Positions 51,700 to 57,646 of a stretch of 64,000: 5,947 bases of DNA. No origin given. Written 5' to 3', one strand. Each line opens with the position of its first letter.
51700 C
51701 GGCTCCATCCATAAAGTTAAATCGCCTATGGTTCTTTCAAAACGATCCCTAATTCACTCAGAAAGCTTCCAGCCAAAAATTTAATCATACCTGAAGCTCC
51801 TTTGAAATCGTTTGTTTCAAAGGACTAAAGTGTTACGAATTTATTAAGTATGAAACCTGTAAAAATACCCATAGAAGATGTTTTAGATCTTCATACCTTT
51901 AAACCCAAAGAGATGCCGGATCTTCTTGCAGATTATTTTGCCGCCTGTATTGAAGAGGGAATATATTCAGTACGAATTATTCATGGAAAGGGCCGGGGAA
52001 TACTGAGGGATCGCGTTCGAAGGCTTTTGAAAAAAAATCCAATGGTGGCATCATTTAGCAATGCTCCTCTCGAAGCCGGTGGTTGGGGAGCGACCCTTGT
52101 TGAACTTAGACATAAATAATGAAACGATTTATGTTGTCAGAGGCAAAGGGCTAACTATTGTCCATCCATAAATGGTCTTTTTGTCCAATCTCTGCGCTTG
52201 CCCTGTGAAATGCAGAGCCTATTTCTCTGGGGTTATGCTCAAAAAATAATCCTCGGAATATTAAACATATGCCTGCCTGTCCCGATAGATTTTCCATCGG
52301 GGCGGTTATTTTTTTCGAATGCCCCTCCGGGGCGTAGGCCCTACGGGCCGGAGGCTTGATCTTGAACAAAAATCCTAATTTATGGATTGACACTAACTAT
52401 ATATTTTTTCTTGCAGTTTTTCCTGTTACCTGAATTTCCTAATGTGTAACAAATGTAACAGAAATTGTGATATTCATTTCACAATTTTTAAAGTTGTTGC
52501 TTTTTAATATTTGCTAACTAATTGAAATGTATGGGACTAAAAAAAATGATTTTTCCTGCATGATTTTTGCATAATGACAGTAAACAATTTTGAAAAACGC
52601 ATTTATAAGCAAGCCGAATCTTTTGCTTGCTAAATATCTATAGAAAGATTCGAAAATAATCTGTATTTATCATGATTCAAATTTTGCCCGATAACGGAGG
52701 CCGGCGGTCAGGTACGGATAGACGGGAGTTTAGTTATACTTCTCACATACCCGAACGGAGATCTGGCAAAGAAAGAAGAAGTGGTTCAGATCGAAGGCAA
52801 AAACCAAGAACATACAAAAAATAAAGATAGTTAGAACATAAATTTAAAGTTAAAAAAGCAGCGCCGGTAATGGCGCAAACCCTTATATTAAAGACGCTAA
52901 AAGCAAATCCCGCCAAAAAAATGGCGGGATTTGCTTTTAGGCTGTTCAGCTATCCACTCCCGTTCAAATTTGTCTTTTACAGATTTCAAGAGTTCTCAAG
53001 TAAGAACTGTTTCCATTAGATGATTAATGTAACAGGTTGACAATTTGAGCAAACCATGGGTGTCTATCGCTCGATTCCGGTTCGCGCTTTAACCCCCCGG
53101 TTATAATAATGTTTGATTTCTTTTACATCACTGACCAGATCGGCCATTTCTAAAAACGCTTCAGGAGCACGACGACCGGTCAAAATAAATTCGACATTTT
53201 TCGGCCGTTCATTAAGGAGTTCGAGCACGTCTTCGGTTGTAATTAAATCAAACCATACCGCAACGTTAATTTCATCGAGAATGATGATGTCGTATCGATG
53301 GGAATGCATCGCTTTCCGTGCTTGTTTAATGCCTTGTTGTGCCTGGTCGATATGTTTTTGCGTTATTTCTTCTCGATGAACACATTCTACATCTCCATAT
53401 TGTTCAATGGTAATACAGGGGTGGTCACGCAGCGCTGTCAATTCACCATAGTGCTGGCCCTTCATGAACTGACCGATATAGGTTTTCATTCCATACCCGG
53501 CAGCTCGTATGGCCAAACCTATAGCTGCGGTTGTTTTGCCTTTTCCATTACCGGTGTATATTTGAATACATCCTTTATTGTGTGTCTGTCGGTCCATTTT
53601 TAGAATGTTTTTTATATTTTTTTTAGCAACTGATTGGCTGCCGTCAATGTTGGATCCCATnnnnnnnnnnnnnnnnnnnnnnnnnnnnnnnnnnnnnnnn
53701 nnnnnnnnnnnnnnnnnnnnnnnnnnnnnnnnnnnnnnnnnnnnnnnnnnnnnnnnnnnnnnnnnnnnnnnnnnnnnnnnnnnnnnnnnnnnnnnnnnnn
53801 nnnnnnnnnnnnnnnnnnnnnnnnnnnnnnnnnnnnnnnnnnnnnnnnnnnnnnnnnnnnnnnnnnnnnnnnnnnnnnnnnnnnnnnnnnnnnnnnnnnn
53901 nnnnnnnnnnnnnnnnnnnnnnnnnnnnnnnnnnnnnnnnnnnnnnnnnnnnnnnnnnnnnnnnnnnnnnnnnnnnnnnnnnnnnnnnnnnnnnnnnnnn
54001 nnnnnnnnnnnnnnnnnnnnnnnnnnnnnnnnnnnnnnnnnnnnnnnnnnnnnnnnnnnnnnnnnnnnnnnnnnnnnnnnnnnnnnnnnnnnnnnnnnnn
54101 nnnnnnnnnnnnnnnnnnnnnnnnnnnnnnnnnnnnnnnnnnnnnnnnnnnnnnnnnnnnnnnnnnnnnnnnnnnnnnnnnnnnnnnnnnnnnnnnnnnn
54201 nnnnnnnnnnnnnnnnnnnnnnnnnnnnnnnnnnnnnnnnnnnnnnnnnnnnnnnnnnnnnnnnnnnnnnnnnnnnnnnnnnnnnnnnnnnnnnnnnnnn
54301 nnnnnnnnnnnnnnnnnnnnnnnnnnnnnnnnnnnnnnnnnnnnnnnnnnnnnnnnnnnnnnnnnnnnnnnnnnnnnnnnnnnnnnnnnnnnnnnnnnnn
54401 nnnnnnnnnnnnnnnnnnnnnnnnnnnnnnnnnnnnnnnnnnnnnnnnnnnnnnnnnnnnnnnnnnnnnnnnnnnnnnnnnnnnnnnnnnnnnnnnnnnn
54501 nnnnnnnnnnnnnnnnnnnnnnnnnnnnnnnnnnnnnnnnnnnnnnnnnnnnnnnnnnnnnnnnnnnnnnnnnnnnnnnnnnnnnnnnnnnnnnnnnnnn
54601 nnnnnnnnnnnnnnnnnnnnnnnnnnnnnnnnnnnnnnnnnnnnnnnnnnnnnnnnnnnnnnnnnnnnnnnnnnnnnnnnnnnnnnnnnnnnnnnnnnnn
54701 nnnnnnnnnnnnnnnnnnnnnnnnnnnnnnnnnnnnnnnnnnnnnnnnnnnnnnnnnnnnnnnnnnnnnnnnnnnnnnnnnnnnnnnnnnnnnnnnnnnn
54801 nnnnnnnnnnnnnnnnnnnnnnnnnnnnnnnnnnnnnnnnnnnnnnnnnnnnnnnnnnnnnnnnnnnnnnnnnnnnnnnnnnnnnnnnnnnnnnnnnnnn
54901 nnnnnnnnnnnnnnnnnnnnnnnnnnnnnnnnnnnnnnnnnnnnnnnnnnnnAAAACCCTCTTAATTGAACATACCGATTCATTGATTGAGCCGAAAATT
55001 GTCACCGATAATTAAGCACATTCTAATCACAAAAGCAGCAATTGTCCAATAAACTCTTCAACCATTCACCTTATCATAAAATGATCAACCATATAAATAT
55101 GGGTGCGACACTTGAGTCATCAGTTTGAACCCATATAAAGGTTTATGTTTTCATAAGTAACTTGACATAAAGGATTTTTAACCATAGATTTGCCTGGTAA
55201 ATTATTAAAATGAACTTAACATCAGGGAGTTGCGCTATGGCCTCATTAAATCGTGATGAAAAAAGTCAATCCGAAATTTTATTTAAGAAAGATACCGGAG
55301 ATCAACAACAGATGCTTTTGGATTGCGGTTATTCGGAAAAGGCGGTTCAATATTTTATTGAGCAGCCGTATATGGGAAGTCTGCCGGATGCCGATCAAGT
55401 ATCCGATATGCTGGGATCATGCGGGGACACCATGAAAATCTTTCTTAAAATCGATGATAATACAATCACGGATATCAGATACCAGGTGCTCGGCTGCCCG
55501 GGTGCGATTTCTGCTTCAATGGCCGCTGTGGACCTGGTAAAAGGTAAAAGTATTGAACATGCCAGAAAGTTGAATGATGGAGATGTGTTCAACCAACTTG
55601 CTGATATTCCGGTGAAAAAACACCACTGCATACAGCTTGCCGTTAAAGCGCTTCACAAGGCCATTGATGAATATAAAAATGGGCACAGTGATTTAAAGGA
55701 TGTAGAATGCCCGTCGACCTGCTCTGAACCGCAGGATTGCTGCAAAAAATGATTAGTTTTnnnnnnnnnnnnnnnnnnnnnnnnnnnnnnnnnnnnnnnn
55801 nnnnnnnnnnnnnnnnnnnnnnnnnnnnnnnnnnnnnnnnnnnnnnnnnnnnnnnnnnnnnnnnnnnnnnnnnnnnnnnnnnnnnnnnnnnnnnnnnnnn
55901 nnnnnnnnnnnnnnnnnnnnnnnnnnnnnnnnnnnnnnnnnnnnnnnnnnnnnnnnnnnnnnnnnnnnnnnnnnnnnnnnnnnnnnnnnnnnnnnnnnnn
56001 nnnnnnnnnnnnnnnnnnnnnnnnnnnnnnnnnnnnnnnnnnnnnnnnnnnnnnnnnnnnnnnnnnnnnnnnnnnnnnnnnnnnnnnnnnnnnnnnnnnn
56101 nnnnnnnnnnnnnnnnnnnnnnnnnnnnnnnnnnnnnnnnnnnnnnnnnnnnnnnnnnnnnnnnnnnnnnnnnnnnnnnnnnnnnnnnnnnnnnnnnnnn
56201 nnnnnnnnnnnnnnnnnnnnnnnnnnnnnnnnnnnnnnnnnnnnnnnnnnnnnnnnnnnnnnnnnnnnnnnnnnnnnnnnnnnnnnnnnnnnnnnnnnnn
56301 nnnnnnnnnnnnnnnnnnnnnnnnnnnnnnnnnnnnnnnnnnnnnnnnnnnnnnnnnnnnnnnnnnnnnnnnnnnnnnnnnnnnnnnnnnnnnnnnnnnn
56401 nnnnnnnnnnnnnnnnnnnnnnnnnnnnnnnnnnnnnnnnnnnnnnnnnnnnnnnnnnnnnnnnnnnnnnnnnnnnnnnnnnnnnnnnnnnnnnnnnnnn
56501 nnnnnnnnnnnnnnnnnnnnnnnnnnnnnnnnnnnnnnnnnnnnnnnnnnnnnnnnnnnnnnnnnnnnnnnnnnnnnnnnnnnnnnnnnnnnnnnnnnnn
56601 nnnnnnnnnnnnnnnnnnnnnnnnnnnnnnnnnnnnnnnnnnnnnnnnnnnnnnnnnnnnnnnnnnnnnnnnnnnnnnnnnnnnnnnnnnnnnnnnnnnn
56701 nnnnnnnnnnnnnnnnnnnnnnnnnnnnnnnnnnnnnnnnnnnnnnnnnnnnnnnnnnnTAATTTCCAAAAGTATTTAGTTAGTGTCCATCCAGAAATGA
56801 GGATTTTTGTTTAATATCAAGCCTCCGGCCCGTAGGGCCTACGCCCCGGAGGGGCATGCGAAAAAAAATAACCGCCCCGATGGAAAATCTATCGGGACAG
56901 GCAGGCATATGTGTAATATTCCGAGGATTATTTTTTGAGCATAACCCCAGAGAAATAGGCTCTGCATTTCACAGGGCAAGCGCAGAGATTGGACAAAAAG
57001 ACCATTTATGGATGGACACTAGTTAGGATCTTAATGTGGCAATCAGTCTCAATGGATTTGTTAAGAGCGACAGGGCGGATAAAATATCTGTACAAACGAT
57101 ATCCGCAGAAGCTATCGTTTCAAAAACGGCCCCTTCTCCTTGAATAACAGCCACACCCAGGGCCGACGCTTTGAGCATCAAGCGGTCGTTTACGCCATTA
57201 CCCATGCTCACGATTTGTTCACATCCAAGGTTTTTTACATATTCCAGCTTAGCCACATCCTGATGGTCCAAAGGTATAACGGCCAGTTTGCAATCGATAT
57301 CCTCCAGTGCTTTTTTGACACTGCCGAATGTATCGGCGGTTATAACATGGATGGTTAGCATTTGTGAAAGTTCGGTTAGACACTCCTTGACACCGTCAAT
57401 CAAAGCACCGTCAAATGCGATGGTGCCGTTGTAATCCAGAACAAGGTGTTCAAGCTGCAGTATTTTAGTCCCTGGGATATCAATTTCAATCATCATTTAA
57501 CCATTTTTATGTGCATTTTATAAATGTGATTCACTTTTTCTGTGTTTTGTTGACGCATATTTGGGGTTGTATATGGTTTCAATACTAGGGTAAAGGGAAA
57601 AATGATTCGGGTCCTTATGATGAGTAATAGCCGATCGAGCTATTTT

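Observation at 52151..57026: Near-identical inverted MITE pair with CTAACTA flanks brackets a 4.4-kb four-gene block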

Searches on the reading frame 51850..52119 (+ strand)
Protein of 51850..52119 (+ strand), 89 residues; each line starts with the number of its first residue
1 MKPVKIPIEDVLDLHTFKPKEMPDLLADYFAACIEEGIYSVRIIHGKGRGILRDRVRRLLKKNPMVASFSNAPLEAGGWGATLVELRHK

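Call 69: search_protein_families(library=pfam, proteins=[window:51850-52119:+], max_evalue=0.001)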
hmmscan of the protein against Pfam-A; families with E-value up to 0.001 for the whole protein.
window:51850-52119:+ (89 aa): 1 family
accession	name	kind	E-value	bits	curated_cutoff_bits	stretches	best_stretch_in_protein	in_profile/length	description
PF01713.27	Smr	-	2.9e-24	85.4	25.7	1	12-87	1-77/77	Smr domain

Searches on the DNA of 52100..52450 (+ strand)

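Call 56: search_rna_families(source=window, start=52100, end=52450, threshold=evalue, max_evalue=1)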
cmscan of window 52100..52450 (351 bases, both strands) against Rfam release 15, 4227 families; matches with E-value up to 1: 0.
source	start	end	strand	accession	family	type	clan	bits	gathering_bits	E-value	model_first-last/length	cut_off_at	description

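Call 57: search_dna_similar(query=window:52158-52393:+, collection=plasmids, mode=distant, max_rows=10)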
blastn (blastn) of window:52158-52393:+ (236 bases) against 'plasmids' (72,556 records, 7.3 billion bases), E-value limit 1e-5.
No match.

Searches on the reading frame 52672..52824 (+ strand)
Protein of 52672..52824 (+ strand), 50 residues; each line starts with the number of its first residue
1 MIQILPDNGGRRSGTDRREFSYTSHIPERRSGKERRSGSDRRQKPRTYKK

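Call 69: search_protein_families(library=pfam, proteins=[window:52672-52824:+], max_evalue=0.001)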
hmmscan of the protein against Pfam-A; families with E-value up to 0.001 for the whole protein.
window:52672-52824:+ (50 aa): 0 families

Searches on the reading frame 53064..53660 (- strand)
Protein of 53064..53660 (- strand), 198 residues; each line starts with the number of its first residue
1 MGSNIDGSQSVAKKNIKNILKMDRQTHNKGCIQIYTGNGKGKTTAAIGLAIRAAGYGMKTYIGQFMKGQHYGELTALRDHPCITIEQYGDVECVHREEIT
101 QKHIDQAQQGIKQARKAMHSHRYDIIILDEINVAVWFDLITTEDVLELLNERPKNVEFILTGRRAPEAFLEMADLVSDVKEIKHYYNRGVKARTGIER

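Call 69: search_protein_families(library=pfam, proteins=[window:53064-53660:-], max_evalue=0.001)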
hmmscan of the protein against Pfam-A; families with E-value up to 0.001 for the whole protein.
window:53064-53660:- (198 aa): 2 families
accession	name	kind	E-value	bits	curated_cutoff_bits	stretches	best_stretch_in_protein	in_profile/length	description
PF02572.21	CobA_CobO_BtuR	-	2.2e-62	210.7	25.7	1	29-197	2-171/172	ATP:corrinoid adenosyltransferase BtuR/CobO/CobP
PF01695.23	IstB_IS21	-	4.9e-05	23.4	24.1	0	9-61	73-124/238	IstB-like ATP binding protein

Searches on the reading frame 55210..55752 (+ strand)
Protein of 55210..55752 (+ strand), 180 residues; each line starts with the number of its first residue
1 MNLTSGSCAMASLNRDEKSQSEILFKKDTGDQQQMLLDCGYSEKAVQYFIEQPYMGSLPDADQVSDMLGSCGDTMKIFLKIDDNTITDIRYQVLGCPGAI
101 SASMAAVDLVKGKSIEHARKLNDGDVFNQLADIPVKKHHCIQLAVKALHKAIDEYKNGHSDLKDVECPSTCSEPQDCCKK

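Call 69: search_protein_families(library=pfam, proteins=[window:55210-55752:+], max_evalue=0.001)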
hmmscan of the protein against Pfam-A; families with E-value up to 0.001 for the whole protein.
window:55210-55752:+ (180 aa): 1 family
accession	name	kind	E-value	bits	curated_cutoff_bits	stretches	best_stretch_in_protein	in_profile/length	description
PF01592.21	NifU_N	-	1.6e-25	90.2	22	1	41-157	2-122/127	NifU-like N terminal domain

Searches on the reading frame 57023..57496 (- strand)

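Call 69: search_protein_families(library=pfam, proteins=[window:57023-57496:-], max_evalue=0.001)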
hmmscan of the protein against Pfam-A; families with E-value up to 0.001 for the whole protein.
window:57023-57496:- (157 aa): 1 family
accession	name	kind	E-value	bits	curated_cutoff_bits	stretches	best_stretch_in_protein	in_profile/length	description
PF08282.18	Hydrolase_3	-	0.00045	20.5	20.9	0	87-125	198-236/255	haloacid dehalogenase-like hydrolase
